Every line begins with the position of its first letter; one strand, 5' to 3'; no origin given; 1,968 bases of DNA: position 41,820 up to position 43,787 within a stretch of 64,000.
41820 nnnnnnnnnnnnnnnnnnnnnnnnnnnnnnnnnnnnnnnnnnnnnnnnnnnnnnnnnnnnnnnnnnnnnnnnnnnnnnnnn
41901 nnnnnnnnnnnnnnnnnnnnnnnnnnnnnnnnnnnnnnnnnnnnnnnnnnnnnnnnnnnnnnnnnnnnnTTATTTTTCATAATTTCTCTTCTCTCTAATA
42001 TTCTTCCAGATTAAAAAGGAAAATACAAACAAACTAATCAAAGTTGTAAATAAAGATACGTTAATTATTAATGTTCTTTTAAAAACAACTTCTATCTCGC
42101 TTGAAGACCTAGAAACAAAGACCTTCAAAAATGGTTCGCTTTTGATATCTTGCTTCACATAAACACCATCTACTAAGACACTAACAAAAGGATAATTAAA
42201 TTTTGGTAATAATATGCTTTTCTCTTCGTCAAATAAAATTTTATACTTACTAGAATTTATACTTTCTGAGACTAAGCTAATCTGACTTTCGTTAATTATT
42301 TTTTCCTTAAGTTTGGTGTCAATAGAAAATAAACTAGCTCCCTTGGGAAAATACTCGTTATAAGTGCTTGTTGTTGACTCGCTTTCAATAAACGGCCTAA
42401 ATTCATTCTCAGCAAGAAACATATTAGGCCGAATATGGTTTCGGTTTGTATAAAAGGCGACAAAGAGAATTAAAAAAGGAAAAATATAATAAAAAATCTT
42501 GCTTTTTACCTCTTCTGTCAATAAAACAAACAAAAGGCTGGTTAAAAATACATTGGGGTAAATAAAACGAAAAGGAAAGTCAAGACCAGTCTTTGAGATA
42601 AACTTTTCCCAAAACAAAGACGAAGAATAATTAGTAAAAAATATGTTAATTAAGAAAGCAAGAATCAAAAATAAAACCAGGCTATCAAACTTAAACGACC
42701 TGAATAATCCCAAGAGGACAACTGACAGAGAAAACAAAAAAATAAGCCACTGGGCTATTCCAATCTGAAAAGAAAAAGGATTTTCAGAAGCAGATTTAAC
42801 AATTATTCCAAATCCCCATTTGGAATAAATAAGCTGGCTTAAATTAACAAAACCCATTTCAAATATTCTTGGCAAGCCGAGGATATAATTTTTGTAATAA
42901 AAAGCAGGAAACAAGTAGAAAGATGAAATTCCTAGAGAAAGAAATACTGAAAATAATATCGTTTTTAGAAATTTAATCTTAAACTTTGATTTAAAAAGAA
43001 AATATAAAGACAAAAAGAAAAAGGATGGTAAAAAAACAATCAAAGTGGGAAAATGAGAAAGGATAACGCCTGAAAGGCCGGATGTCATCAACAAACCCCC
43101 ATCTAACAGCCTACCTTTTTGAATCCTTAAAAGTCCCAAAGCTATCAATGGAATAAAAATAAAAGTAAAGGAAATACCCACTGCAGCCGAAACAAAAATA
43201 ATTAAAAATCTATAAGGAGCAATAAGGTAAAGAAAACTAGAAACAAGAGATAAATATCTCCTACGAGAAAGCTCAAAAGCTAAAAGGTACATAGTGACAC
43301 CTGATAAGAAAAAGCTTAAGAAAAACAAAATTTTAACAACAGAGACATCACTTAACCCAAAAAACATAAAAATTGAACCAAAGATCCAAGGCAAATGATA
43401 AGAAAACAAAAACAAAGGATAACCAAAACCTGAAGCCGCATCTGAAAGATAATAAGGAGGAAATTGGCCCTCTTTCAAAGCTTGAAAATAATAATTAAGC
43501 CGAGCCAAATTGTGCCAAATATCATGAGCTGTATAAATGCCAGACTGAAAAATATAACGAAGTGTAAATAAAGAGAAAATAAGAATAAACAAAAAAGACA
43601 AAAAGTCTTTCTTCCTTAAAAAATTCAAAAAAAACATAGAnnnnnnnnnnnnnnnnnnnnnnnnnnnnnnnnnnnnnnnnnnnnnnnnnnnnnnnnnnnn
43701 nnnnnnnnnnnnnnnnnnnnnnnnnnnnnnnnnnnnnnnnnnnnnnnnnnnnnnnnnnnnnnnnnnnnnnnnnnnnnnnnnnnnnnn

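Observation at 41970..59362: Second expanded membrane-protein family (GYGYP-LFN-YY-P-F-YYLGE / QFPWRF motifs), including a GT2-GT-C fusion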

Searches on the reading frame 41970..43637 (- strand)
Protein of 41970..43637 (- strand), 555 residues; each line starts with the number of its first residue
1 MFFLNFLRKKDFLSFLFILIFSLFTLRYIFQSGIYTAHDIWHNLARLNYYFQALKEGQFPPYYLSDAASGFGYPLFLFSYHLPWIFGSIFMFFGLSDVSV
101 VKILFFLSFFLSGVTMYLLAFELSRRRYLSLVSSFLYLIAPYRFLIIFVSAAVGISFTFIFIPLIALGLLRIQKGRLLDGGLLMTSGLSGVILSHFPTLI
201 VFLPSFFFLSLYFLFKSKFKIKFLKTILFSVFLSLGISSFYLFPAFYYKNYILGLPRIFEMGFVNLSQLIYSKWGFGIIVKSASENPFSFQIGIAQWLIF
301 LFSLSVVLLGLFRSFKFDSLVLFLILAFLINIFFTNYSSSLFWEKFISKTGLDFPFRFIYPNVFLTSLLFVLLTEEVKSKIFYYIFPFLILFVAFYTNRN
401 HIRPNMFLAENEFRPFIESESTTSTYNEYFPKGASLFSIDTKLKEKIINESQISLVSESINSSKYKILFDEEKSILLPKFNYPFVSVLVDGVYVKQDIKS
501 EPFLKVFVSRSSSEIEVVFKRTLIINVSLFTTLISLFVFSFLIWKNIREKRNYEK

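Call 8: search_protein_families(library=pfam, proteins=[window:41970-43637:-], max_evalue=0.01)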
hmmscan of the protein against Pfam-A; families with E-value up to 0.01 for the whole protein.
window:41970-43637:- (555 aa): 0 families

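Call 11: search_protein_families(library=ncbifam, proteins=[window:41970-43637:-], max_evalue=0.01)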
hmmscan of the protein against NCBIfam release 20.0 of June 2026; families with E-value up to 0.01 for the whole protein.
window:41970-43637:- (555 aa): 0 families

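Call 78: find_homologous_proteins(query=window:41970-43637:-, max_evalue=0.00001)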
Query window:41970-43637:- (555 aa): 241 proteins with E <= 0.00001 among 8000 candidates; the best 120 are listed.
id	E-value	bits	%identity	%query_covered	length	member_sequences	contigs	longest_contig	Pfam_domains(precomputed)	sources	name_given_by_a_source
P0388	0.0e+0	1047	91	98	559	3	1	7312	-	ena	-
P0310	0.0e+0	1033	90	99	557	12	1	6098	-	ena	-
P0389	8.7e-188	644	57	99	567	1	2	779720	-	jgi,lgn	jgi:hypothetical protein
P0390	1.1e-186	640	59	99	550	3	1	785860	-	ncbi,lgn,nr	ncbi:MAG: hypothetical protein KatS3mg088_435 [Patescibacteria group bacterium]|nr:MAG: hypothetical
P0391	1.4e-130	455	44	95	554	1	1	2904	-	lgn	-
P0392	1.4e-117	412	42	97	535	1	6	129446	-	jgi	jgi:hypothetical protein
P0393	1.1e-114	402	40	98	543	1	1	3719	-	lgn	-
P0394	1.4e-106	376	41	97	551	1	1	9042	-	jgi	jgi:hypothetical protein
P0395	1.5e-103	366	38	97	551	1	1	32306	-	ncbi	-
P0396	2.1e-103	365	40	95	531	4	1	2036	PF10131.16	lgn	-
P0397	2.1e-103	365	37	99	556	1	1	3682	PF09586.17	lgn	-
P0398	7.9e-103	363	38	94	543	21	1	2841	-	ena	-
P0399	2.7e-102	361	38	94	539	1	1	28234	-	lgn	-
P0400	5.2e-102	361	38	98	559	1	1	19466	-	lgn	-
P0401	5.9e-102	360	37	94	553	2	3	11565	-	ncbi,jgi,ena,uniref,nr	ncbi:hypothetical protein A3I48_00360 [Candidatus Daviesbacteria bacterium RIFCSPLOWO2_02_FULL_36_7]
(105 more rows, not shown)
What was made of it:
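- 41970..43637 (-): M4, divergent paralog, 555 aa, embedded among PMT_2-type genes. Orthologs at 57-59% identity in genomes that also carry the fusion, including KatS3mg088 gene 435 against gene 423 (call 78).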

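Call 80: search_protein_families(library=pfam, proteins=[window:41970-43637:-], max_evalue=5)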
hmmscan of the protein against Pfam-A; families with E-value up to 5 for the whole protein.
window:41970-43637:- (555 aa): 0 families
